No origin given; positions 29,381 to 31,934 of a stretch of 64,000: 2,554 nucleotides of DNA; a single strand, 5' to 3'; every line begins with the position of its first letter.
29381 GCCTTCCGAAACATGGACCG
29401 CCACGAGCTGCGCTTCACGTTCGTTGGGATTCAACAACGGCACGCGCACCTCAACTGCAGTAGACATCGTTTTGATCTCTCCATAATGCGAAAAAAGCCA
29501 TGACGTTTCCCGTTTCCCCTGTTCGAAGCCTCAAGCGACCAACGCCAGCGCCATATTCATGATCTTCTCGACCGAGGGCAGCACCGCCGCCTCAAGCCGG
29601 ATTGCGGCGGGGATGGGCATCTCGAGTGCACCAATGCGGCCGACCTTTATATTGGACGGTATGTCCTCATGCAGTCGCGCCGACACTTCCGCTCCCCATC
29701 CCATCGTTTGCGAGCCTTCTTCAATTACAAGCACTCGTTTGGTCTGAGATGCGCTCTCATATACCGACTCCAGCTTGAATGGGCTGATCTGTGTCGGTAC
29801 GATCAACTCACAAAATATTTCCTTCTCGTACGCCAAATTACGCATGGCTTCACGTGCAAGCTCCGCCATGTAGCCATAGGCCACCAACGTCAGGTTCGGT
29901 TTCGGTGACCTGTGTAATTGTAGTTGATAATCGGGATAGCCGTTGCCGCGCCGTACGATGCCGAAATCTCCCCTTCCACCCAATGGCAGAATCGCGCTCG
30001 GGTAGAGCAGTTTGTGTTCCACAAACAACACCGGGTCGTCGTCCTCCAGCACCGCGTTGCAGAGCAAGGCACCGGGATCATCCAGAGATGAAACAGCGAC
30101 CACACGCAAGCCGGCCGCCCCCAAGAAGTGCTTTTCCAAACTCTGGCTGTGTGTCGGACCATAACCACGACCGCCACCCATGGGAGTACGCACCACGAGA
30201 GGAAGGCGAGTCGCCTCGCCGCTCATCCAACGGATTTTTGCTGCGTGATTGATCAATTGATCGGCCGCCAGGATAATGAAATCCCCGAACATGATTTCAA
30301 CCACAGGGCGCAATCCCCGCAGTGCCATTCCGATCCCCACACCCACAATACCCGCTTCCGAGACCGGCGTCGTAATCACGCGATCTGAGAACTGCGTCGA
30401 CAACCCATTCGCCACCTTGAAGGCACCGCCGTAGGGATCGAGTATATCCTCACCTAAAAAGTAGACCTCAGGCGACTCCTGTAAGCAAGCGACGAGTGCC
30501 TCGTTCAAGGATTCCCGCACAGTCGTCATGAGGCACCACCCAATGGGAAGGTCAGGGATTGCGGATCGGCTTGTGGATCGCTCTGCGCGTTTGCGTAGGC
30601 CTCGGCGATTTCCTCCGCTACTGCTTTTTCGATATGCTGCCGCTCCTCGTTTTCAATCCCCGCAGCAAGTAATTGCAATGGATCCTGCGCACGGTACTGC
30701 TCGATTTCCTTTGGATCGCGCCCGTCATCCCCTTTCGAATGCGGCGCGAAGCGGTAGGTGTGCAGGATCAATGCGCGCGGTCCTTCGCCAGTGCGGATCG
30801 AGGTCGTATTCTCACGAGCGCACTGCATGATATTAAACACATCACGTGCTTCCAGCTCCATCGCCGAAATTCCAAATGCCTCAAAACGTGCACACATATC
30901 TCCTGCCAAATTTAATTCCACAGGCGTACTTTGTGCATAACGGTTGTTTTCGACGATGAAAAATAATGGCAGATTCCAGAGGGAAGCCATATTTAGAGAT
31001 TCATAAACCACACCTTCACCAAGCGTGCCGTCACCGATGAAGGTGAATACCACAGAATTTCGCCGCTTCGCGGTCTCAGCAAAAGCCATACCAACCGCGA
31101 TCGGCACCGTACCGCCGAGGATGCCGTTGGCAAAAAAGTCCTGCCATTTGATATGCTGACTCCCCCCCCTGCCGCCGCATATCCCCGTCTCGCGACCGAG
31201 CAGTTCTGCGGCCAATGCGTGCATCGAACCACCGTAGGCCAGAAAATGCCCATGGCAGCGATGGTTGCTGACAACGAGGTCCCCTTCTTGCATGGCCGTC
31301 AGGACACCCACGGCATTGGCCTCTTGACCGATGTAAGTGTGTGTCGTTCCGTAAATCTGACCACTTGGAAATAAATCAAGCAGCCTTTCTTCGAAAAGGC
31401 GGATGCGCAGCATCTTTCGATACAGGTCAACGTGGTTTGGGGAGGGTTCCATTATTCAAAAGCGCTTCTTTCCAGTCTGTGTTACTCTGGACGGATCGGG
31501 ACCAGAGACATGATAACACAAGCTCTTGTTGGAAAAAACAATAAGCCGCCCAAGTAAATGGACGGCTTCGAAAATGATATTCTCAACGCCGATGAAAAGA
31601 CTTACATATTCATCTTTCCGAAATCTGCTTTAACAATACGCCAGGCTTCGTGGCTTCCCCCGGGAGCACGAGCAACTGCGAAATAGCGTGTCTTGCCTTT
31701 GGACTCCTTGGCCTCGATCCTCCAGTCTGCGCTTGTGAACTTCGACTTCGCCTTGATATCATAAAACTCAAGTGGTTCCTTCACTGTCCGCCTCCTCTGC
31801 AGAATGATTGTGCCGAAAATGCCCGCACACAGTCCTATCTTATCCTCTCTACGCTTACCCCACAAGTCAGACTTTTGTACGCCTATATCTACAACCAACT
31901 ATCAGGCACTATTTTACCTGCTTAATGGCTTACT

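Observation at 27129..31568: Self-contained operon coupling a TPP-dependent 2-oxoacid E1 alpha/beta to amino-sugar synthesis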

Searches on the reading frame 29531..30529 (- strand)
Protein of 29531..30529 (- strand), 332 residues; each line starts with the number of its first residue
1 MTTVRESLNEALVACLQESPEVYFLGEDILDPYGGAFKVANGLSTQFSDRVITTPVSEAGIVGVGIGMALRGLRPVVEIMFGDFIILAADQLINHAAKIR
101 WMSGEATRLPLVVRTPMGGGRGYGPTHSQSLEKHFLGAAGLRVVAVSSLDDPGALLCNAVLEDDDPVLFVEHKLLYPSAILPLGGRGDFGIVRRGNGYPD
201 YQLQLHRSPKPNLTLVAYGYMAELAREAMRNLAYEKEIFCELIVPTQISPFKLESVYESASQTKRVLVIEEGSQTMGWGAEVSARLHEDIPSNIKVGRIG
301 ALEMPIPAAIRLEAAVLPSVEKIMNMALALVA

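Call 3: search_protein_families(library=pfam, proteins=[window:29531-30529:-], max_evalue=0.01)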
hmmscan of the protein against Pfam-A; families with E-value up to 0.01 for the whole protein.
window:29531-30529:- (332 aa): 2 families
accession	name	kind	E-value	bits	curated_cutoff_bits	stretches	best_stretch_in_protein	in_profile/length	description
PF02779.29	Transket_pyr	-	1.6e-30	106.5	27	1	3-177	4-173/174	Transketolase, pyrimidine binding domain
PF02780.25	Transketolase_C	-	4.9e-19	68.9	25.9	1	208-323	7-124/124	Transketolase, C-terminal domain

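Call 4: search_protein_families(library=ncbifam, proteins=[window:29531-30529:-], max_evalue=0.001)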
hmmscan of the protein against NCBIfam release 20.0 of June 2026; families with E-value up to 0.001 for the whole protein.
window:29531-30529:- (332 aa): 7 families
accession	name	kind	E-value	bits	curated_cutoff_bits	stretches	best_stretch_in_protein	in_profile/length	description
NF006667.0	PRK09212.1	subfamily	1.2e-60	205.1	321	1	3-327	5-319/327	pyruvate dehydrogenase complex E1 component subunit beta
NF008854.0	PRK11892.1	equivalog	5e-57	193.6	454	1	2-328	142-459/464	pyruvate dehydrogenase complex E1 component subunit beta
NF004559.0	PRK05899.2-5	equivalog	4.1e-10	38.5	488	1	205-307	497-599/627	transketolase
NF003933.0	PRK05444.2-2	equivalog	2.4e-08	33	395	1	209-304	481-576/606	1-deoxy-D-xylulose-5-phosphate synthase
TIGR00204.1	dxs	equivalog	1.9e-06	26.7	465.95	0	42-97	345-399/616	1-deoxy-D-xylulose-5-phosphate synthase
NF008968.0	PRK12315.1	subfamily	7.9e-06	24.4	510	1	44-287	316-538/582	1-deoxy-D-xylulose-5-phosphate synthase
NF005507.0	PRK07119.1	subfamily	4.6e-05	22.4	399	1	212-277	248-312/352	3-methyl-2-oxobutanoate dehydrogenase subunit VorB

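Call 36: search_solved_structures(query=window:29531-30529:-, max_evalue=1e-10, show_alignments=2)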
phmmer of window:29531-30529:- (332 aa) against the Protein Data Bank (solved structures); distinct sequences matched with E-value up to 1e-10: 12.
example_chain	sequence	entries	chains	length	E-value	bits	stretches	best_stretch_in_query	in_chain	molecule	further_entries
1um9_B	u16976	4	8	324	1.7e-50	175.4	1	3-327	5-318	2-oxo acid dehydrogenase beta subunit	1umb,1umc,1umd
1ik6_A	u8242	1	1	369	3.5e-46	161.3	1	3-325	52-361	pyruvate dehydrogenase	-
1qs0_B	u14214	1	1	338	7.3e-42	147.1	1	3-309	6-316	2-OXOISOVALERATE DEHYDROGENASE BETA-SUBUNIT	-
2bp7_B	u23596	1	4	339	7.4e-42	147.1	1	3-309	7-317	2-OXOISOVALERATE DEHYDROGENASE BETA SUBUNIT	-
3exe_B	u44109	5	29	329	1.2e-41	146.4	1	2-324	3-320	Pyruvate dehydrogenase E1 component subunit beta, mitochondrial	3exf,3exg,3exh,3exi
6cer_B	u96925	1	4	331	1.2e-41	146.4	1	2-324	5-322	Pyruvate dehydrogenase E1 component subunit beta, mitochondrial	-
1ni4_B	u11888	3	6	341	1.4e-41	146.2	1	2-324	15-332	Pyruvate dehydrogenase E1 component: Beta subunit | Pyruvate dehydrogenase E1 component subunit beta | Pyruvate dehydrogenase E1 component subunit beta, mitocho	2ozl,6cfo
3duf_B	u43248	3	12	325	2.5e-41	145.3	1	3-326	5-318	Pyruvate dehydrogenase E1 component subunit beta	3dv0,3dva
1w85_B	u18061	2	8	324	2.5e-41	145.3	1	3-326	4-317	PYRUVATE DEHYDROGENASE E1 COMPONENT, BETA SUBUNIT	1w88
1dtw_B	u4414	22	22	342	4.7e-37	131.3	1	6-308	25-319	BRANCHED-CHAIN ALPHA-KETO ACID DEHYDROGENASE BETA SUBUNIT | 2-OXOISOVALERATE DEHYDROGENASE BETA SUBUNIT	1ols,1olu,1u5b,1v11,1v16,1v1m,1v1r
2j9f_B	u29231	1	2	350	5.2e-37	131.2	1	6-308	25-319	2-OXOISOVALERATE DEHYDROGENASE BETA SUBUNIT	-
1olx_B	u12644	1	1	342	4.4e-36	128.1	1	6-308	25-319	2-OXOISOVALERATE DEHYDROGENASE BETA SUBUNIT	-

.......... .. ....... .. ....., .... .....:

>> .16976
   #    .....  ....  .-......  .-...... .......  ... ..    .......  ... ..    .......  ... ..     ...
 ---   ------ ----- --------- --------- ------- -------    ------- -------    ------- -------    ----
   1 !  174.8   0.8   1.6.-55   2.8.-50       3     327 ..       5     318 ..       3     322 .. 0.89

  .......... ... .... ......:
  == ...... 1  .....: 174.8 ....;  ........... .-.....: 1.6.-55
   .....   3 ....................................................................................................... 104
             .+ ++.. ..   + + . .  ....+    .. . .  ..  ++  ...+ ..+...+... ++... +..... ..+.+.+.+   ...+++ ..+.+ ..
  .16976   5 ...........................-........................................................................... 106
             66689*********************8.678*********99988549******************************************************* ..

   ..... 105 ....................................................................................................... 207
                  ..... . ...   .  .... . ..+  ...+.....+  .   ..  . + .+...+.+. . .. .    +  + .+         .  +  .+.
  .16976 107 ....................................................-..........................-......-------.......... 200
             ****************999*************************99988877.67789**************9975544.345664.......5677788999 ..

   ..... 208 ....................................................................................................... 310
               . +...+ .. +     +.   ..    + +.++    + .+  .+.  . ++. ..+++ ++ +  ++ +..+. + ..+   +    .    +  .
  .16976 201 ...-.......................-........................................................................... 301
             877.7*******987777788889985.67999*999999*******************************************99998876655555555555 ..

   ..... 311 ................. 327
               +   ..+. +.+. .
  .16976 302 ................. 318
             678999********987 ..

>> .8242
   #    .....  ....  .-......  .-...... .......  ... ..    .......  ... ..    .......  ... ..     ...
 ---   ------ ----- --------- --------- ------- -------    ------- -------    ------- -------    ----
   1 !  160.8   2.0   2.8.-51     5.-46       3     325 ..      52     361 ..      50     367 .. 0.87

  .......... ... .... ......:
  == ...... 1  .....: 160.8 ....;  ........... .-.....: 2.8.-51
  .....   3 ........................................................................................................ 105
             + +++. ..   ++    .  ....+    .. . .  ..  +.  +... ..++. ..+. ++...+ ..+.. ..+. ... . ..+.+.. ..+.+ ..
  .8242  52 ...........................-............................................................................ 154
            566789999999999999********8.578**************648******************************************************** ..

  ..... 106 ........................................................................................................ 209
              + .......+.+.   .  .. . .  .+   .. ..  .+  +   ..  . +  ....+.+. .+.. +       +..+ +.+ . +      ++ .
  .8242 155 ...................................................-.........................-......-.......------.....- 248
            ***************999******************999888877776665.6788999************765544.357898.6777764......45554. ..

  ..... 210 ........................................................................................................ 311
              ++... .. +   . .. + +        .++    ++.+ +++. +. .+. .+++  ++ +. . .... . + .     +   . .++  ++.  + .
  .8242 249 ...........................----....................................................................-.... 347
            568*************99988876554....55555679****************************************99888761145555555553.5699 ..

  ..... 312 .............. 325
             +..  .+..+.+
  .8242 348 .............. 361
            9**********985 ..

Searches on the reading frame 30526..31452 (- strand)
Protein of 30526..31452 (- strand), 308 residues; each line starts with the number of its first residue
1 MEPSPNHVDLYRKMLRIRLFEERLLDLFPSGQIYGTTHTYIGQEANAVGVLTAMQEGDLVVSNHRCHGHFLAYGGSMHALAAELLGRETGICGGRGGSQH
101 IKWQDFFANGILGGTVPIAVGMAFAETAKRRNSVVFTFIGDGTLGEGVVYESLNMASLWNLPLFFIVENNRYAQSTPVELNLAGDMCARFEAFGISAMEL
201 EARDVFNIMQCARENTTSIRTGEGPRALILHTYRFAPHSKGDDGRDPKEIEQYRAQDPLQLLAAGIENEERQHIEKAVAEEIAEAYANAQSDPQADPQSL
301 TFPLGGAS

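Call 3: search_protein_families(library=pfam, proteins=[window:30526-31452:-], max_evalue=0.01)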
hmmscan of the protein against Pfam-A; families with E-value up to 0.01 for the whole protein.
window:30526-31452:- (308 aa): 4 families
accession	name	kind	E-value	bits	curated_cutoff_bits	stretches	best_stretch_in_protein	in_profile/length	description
PF00676.26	E1_dh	-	6e-60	203.2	22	1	12-297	1-299/300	Dehydrogenase E1 component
PF13292.11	DXP_synthase_N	-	1.4e-08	34.8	21.2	1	104-178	105-179/274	1-deoxy-D-xylulose-5-phosphate synthase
PF00456.26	Transketolase_N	-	2.9e-06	27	22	1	122-210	124-224/334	Transketolase, thiamine diphosphate binding domain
PF02775.26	TPP_enzyme_C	-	8.4e-05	22.9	21.9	1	103-176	21-88/151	Thiamine pyrophosphate enzyme, C-terminal TPP binding domain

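Call 4: search_protein_families(library=ncbifam, proteins=[window:30526-31452:-], max_evalue=0.001)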
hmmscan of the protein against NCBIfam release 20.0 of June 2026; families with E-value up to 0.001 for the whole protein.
window:30526-31452:- (308 aa): 11 families
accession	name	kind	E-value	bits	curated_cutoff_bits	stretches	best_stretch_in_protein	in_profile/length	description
TIGR03182.1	PDH_E1_alph_y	equivalog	1.7e-81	273.6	393.85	1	7-301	4-310/315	pyruvate dehydrogenase (acetyl-transferring) E1 component subunit alpha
TIGR03181.1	PDH_E1_alph_x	equivalog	1e-52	179.1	411.35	1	8-300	27-322/341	pyruvate dehydrogenase (acetyl-transferring) E1 component subunit alpha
NF004559.0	PRK05899.2-5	equivalog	1e-17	63.7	488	1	103-235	120-250/627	transketolase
TIGR00204.1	dxs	equivalog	2.5e-08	32.9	465.95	1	104-178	105-179/616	1-deoxy-D-xylulose-5-phosphate synthase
NF004558.0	PRK05899.2-4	equivalog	1.2e-07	30.5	788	1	110-211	112-222/651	transketolase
TIGR00232.1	tktlase_bact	equivalog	2e-07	29.8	682.25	1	109-214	109-226/654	transketolase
NF008968.0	PRK12315.1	subfamily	3.2e-07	29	510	1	104-172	108-176/582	1-deoxy-D-xylulose-5-phosphate synthase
NF003933.0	PRK05444.2-2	equivalog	4.4e-07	28.8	395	1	104-172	112-180/606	1-deoxy-D-xylulose-5-phosphate synthase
NF004556.0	PRK05899.2-2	equivalog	1.8e-06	26.5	575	1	108-232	123-244/639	transketolase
NF005485.1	PRK07092.1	equivalog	0.00033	19.6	493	1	106-173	392-454/523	benzoylformate decarboxylase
NF006203.0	PRK08327.1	equivalog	0.0008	18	456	0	108-172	430-490/571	thiamine pyrophosphate-requiring protein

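Call 35: search_solved_structures(query=window:30526-31452:-, max_evalue=1e-10, show_alignments=2)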
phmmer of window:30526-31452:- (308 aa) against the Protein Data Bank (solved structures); distinct sequences matched with E-value up to 1e-10: 28.
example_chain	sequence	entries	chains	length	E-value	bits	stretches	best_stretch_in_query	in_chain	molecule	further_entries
6cer_A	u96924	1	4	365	9.3e-45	156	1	9-300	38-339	Pyruvate dehydrogenase E1 component subunit alpha, somatic form, mitochondrial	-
1ni4_A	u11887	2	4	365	1.3e-44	155.5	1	9-300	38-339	Pyruvate dehydrogenase E1 component: Alpha subunit | Pyruvate dehydrogenase E1 component subunit alpha, somatic form, mitochondrial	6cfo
3exe_A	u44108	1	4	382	1.5e-44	155.3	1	9-300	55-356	Pyruvate dehydrogenase E1 component subunit alpha, somatic form, mitochondrial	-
3exf_A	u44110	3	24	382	1.8e-44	155.1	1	9-300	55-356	Pyruvate dehydrogenase E1 component subunit alpha, somatic form, mitochondrial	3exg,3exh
3exi_A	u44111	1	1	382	3.9e-44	153.9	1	9-300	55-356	Pyruvate dehydrogenase E1 component subunit alpha, somatic form, mitochondrial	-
2ozl_A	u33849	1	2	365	4.6e-44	153.7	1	9-300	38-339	Pyruvate dehydrogenase E1 component alpha subunit, somatic form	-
1um9_A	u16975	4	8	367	1.4e-26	96.3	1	10-283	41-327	2-oxo acid dehydrogenase alpha subunit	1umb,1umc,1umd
3dva_A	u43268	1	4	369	4.4e-24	88.1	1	9-295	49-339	Pyruvate dehydrogenase E1 component subunit alpha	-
1w85_A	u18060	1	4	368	8.3e-24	87.2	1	9-295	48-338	PYRUVATE DEHYDROGENASE E1 COMPONENT, ALPHA SUBUNIT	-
3duf_A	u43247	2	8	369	8.4e-24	87.2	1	9-295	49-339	Pyruvate dehydrogenase E1 component subunit alpha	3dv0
1dtw_A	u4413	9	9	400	1.6e-23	86.2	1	7-300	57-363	BRANCHED-CHAIN ALPHA-KETO ACID DEHYDROGENASE ALPHA SUBUNIT | 2-OXOISOVALERATE DEHYDROGENASE ALPHA SUBUNIT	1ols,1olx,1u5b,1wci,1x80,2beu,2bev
2j9f_A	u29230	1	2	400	1.8e-23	86.1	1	7-300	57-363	2-OXOISOVALERATE DEHYDROGENASE ALPHA SUBUNIT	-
1w88_A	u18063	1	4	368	2.2e-23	85.8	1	9-295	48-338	PYRUVATE DEHYDROGENASE E1 COMPONENT, ALPHA SUBUNIT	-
2bff_A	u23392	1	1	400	2.7e-23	85.5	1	7-300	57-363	2-OXOISOVALERATE DEHYDROGENASE ALPHA SUBUNIT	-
1x7y_A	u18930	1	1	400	4.2e-23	84.9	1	7-300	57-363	2-oxoisovalerate dehydrogenase alpha subunit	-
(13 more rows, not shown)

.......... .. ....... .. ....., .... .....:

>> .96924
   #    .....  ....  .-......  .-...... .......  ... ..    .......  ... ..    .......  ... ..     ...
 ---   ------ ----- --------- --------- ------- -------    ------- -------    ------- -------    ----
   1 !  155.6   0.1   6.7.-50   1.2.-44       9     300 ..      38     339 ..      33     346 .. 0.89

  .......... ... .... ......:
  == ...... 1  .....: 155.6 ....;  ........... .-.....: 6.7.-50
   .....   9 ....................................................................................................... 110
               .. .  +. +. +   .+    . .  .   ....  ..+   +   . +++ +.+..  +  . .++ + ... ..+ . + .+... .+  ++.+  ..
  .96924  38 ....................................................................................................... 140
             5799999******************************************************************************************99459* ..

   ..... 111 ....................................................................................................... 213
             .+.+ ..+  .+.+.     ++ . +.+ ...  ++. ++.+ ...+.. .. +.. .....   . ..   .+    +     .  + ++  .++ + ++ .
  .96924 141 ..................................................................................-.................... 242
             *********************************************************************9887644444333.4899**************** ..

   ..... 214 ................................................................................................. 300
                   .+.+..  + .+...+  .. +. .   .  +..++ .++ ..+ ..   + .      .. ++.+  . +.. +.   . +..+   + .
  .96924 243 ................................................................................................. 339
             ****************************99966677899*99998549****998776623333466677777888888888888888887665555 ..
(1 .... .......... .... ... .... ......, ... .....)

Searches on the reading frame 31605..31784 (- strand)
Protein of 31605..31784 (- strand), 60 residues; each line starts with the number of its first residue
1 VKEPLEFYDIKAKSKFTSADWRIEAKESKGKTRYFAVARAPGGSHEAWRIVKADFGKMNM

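Call 26: search_protein_families(library=pfam, proteins=[window:31605-31784:-], max_evalue=0.001)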
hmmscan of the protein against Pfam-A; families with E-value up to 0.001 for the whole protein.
seq(60 aa): 0 families

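Call 74: search_solved_structures(query=window:31605-31784:-, max_evalue=10, show_alignments=1)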
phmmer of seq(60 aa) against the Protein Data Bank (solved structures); distinct sequences matched with E-value up to 10: 0.
